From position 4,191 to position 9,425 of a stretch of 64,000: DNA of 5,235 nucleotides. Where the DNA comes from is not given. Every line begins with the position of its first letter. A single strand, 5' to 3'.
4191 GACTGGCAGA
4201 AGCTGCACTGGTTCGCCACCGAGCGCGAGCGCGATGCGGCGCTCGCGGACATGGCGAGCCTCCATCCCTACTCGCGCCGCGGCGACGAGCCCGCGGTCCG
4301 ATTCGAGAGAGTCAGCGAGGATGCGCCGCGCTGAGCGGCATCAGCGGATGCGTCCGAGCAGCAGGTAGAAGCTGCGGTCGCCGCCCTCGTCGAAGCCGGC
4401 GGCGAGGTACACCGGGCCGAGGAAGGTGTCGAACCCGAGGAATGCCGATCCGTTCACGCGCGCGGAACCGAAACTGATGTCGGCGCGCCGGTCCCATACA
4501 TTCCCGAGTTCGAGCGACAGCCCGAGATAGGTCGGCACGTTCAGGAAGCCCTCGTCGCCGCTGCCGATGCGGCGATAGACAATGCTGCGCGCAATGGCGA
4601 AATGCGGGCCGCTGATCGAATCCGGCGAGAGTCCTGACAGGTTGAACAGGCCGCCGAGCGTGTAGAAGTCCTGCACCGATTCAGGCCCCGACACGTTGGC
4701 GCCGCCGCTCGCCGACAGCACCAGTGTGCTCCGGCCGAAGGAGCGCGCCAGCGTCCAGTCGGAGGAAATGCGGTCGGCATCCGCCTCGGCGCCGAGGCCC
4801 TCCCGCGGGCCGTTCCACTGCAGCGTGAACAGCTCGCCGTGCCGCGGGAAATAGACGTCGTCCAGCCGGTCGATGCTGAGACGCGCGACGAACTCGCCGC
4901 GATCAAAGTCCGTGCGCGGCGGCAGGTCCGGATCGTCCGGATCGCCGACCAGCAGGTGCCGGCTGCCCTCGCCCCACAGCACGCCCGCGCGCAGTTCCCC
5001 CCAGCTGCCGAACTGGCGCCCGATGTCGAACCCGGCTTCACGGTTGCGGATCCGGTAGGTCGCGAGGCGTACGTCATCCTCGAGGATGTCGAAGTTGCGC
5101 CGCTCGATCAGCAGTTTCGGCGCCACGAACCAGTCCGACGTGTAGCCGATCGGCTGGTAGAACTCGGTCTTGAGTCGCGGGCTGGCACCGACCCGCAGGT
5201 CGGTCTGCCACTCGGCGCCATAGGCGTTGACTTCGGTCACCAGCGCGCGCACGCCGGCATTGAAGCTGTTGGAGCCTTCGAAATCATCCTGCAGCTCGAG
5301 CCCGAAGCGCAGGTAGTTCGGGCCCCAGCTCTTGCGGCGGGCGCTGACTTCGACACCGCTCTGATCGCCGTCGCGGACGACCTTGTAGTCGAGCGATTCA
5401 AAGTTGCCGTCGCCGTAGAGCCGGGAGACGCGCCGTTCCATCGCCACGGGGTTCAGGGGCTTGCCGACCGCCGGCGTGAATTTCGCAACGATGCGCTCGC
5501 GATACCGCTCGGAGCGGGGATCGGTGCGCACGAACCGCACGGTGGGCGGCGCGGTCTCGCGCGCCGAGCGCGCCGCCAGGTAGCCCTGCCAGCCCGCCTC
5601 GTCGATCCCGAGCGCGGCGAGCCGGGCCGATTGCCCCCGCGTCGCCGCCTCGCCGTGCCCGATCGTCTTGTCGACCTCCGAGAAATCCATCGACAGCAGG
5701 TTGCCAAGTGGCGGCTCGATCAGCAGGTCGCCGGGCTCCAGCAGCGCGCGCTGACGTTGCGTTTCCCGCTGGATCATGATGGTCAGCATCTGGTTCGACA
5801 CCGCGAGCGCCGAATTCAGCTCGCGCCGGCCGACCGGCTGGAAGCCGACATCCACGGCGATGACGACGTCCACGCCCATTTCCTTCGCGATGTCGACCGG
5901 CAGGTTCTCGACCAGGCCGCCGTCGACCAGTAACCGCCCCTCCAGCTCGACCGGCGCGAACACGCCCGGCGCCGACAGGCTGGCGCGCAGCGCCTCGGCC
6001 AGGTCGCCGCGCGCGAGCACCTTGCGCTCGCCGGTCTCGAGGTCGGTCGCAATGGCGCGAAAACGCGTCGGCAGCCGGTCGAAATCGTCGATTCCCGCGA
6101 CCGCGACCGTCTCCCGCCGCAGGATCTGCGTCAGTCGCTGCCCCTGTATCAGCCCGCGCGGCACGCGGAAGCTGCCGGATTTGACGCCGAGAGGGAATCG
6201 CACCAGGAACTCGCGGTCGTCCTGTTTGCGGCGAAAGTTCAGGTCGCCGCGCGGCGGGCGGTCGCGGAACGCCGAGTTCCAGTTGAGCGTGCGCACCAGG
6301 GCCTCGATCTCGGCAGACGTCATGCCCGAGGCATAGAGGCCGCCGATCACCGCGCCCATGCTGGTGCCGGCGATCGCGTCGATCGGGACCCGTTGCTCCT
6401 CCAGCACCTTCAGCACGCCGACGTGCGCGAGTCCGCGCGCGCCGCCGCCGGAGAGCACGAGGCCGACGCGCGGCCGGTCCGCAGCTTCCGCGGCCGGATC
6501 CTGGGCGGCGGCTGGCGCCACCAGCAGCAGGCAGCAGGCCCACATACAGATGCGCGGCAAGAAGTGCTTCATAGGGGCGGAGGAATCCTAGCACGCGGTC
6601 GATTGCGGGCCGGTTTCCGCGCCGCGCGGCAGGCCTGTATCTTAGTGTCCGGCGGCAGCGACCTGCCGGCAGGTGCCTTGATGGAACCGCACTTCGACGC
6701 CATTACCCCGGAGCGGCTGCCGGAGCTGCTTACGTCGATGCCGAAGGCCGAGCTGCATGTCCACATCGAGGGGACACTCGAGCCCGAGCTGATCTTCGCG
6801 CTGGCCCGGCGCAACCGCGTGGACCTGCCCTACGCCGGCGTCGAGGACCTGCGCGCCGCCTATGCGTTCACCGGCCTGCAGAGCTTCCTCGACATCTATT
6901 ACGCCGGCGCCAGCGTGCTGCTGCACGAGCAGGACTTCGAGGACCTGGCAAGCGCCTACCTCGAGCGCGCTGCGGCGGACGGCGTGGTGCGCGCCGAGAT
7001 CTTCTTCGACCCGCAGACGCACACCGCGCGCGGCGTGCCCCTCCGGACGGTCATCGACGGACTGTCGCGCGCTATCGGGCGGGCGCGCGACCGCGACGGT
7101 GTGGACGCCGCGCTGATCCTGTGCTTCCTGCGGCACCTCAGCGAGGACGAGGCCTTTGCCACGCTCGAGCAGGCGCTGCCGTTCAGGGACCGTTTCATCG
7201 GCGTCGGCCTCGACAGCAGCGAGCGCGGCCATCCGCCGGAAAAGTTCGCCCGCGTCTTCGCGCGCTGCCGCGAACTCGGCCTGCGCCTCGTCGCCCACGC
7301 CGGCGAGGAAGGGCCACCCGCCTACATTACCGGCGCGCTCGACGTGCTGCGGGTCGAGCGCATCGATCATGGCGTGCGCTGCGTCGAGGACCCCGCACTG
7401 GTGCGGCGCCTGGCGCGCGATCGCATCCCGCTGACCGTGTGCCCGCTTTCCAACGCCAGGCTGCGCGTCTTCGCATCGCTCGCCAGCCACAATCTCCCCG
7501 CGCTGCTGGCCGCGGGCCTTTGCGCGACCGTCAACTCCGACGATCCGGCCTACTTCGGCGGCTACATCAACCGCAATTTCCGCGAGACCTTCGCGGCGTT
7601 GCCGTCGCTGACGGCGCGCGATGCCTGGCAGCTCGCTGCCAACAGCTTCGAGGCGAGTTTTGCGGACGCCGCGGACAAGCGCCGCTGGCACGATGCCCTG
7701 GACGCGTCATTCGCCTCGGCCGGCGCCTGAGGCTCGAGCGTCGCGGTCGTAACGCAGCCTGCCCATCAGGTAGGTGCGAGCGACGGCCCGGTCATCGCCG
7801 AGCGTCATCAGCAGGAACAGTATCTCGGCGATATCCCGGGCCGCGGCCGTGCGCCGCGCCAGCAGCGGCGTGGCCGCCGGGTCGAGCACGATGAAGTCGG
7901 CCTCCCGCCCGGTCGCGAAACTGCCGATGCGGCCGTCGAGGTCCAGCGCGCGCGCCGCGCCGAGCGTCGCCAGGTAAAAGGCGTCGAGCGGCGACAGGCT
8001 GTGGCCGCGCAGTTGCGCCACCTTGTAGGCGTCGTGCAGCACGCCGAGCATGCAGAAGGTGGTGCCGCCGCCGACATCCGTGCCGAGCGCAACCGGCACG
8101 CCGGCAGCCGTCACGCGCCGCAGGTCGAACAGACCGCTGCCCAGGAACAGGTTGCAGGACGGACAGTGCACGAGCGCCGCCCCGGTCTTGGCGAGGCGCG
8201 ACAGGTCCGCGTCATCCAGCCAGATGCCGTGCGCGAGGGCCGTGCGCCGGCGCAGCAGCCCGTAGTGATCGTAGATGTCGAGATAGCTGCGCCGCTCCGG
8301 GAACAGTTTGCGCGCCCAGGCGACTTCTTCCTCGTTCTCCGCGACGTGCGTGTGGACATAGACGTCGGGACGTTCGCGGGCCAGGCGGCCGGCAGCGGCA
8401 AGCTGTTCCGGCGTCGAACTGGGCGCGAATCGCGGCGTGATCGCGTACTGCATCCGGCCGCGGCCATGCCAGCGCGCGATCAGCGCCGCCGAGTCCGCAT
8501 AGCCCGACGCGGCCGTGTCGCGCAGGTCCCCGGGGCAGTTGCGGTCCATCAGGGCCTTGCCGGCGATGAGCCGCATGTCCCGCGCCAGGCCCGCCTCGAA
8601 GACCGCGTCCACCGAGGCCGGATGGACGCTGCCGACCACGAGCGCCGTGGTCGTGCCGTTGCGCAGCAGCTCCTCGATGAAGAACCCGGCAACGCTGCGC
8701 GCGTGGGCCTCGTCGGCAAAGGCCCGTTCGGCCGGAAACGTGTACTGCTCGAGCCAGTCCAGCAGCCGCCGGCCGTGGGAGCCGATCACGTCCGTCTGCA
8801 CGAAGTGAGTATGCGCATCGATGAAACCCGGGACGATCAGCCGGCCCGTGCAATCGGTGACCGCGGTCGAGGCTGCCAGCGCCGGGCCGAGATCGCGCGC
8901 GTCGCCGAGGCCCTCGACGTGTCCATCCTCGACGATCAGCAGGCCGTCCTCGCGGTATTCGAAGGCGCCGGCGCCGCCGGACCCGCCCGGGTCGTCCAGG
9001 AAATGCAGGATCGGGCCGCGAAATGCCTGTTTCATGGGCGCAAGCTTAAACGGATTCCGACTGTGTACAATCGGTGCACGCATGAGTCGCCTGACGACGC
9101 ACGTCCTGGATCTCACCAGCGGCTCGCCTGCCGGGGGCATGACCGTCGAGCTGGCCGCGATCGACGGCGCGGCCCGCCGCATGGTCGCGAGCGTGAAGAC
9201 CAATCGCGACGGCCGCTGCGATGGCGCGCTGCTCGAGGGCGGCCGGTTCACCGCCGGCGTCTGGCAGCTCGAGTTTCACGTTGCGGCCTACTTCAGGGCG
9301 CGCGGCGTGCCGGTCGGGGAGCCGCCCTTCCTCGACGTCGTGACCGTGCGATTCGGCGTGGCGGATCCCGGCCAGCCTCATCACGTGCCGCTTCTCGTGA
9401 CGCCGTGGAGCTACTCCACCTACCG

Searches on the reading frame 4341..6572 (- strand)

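Call 49: search_protein_families(library=pfam, proteins=[window:4341-6572:-], max_evalue=0.00001)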
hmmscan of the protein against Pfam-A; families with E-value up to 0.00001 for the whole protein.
window:4341-6572:- (743 aa): 1 family
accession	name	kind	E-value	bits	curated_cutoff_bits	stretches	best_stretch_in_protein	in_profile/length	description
PF01734.28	Patatin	-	2.2e-37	129.6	27.7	1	38-229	1-190/191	Patatin-like phospholipase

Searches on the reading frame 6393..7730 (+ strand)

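Call 49: search_protein_families(library=pfam, proteins=[window:6393-7730:+], max_evalue=0.00001)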
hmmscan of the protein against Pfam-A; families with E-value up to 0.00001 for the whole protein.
window:6393-7730:+ (445 aa): 2 families
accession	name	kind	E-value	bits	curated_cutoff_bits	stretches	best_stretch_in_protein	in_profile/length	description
PF00962.28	A_deaminase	-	6.2e-85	285.6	27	1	117-437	1-328/330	Adenosine deaminase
PF19326.5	AMP_deaminase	-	7.7e-06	25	27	1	299-432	454-585/630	AMP deaminase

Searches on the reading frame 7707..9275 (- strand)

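Call 49: search_protein_families(library=pfam, proteins=[window:7707-9275:-], max_evalue=0.00001)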
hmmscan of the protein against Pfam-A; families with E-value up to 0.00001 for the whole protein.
window:7707-9275:- (522 aa): 2 families
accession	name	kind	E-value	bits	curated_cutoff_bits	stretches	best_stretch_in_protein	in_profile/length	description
PF01979.26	Amidohydro_1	-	4.6e-63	214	25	1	147-507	2-344/345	Amidohydrolase family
PF07969.17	Amidohydro_3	-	7.9e-18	65.6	29.7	1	336-505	300-468/472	Amidohydrolase family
